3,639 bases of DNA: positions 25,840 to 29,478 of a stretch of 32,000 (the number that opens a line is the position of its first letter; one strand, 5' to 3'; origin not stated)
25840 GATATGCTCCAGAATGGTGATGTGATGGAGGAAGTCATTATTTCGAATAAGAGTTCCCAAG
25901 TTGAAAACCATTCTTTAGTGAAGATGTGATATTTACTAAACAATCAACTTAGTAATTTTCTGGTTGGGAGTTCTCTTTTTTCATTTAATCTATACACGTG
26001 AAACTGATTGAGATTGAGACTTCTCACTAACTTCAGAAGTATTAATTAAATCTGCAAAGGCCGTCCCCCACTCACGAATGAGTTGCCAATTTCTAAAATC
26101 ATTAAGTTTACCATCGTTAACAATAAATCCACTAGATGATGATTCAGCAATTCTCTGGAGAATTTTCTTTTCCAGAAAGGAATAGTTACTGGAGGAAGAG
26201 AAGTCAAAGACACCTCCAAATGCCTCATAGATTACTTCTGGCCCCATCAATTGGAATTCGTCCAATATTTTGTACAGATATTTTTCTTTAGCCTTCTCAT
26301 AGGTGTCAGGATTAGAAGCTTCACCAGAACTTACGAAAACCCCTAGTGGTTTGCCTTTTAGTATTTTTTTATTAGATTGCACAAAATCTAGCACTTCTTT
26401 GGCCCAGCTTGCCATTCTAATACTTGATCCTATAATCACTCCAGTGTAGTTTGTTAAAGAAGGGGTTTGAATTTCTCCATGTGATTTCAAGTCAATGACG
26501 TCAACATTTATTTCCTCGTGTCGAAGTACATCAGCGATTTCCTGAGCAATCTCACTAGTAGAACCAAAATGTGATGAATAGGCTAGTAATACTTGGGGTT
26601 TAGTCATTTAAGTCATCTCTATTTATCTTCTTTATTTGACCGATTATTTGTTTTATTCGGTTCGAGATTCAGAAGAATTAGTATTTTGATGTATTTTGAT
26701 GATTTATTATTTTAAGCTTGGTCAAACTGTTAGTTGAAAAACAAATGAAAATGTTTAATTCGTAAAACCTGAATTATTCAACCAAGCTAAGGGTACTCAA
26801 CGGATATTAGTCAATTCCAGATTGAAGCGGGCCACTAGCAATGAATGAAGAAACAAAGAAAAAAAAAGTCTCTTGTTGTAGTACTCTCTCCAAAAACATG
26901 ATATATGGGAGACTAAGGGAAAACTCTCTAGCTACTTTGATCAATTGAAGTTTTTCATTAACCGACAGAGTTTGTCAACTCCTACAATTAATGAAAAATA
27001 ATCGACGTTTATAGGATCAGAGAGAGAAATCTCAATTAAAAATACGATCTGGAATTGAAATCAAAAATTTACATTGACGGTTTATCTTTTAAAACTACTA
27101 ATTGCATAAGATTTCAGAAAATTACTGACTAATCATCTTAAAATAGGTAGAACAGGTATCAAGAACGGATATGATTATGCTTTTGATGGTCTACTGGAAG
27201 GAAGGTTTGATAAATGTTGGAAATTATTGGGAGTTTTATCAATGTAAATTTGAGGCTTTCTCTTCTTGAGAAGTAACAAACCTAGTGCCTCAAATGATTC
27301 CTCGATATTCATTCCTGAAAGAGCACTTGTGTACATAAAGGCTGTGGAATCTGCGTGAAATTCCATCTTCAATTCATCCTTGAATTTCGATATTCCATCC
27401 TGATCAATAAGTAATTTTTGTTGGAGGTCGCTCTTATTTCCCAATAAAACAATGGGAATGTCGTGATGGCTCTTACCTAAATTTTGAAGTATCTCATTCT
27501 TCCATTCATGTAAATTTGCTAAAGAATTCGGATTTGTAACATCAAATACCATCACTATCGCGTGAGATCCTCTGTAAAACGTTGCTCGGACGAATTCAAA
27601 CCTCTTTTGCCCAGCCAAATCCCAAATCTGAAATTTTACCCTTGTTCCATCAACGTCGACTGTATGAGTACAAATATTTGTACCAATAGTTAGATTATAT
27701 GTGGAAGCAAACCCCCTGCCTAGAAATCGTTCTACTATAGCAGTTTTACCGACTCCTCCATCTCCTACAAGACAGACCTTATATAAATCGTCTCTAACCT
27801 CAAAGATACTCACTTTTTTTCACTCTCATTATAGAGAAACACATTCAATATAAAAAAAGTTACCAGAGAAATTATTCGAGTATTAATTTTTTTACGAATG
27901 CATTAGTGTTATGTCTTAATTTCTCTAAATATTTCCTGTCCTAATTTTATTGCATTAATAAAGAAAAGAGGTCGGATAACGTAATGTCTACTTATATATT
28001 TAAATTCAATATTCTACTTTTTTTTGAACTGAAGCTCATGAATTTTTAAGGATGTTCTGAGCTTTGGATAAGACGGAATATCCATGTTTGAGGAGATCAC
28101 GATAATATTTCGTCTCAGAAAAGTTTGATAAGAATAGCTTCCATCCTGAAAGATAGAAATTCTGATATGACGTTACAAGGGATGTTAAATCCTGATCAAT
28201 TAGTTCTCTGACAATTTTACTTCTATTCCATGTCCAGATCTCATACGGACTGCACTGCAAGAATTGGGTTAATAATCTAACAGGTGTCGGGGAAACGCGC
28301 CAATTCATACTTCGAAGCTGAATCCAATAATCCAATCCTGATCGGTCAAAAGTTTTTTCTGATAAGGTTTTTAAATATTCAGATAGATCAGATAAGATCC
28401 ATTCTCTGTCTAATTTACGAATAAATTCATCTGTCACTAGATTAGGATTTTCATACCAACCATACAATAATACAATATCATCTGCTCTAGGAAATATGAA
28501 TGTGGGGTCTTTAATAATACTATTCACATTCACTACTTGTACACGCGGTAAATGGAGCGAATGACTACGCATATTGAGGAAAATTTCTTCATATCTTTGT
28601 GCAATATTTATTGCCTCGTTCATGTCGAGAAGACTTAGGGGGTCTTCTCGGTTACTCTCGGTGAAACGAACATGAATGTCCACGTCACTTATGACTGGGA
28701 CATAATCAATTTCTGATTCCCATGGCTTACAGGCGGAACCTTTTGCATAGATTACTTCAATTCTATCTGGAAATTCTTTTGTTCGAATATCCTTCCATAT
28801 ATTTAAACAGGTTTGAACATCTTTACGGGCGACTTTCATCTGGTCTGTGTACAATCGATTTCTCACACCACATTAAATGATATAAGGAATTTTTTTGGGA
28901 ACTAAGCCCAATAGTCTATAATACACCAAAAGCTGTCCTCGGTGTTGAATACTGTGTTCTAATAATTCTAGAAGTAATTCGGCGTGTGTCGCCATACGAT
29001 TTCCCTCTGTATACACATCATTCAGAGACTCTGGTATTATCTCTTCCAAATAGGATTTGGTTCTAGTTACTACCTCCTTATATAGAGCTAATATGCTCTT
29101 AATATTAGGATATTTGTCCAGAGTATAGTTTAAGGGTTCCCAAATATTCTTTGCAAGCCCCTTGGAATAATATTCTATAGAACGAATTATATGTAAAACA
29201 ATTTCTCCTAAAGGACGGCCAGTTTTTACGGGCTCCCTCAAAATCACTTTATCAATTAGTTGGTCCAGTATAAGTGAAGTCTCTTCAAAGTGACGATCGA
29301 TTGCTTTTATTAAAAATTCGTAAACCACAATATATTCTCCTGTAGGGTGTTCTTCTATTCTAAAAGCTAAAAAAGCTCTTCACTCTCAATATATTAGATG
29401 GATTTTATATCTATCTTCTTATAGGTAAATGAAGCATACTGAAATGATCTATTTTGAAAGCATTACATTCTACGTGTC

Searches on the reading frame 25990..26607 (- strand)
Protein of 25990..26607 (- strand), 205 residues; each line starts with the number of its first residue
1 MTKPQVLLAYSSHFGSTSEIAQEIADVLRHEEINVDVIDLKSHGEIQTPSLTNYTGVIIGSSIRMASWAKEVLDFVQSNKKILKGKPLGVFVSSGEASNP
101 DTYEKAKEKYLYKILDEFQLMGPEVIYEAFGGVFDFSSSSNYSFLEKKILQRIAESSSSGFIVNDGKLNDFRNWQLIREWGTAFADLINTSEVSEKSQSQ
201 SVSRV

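Call 16: search_protein_families(library=pfam, proteins=[window:25990-26607:-], max_evalue=0.001)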
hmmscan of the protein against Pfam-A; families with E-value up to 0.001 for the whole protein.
window:25990-26607:- (205 aa): 2 families
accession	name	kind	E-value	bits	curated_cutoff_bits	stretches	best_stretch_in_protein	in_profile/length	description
PF12724.12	Flavodoxin_5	-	2.8e-21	76.8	27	1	7-130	1-123/145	Flavodoxin domain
PF12641.12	Flavodoxin_3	-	7.1e-05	23.1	27.5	1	8-114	2-97/160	Flavodoxin domain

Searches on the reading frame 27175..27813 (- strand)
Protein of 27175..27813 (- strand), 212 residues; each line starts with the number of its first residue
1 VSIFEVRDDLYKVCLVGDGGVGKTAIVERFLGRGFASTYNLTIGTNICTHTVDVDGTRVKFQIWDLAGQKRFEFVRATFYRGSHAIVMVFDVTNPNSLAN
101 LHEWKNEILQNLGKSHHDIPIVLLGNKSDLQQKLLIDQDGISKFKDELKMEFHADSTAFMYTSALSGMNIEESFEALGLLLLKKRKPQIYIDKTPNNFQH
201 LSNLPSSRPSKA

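Call 16: search_protein_families(library=pfam, proteins=[window:27175-27813:-], max_evalue=0.001)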
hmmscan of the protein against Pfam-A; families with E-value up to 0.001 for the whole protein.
window:27175-27813:- (212 aa): 7 families
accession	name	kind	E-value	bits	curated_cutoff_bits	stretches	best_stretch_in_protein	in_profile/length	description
PF00071.28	Ras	-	1.5e-41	142.1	21.6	1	12-177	1-156/162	Ras family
PF08477.19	Roc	-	2.3e-29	102.5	27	1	12-129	1-119/119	Ras of Complex, Roc, domain of DAPkinase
PF00025.27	Arf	-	1.5e-15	57.6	22.3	1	10-177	14-170/174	ADP-ribosylation factor family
PF04670.18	Gtr1_RagA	-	7.4e-08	32.5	22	1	12-133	1-126/232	Gtr1/RagA G protein conserved region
PF01926.29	MMR_HSR1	-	5.3e-06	27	21.9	1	12-127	1-113/113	50S ribosome-binding GTPase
PF00009.33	GTP_EFTU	-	1.2e-05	25.4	26.5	1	46-177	56-182/188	Elongation factor Tu GTP binding domain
PF09439.16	SRPRB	-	1.8e-05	24.7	25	1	12-130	5-121/178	Signal recognition particle receptor beta subunit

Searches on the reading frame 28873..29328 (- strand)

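Call 16: search_protein_families(library=pfam, proteins=[window:28873-29328:-], max_evalue=0.001)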
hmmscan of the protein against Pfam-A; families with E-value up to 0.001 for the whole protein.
window:28873-29328:- (151 aa): 3 families
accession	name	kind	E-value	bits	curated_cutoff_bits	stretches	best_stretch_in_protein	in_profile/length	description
PF12867.12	DinB_2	-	5.3e-11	43.5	24.8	1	10-133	2-128/128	DinB superfamily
PF05163.17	DinB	-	1.1e-09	38.9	23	1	33-147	35-152/165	DinB family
PF04978.18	MST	-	0.00041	21.3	27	0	6-133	2-140/149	Mycothiol-S-transferase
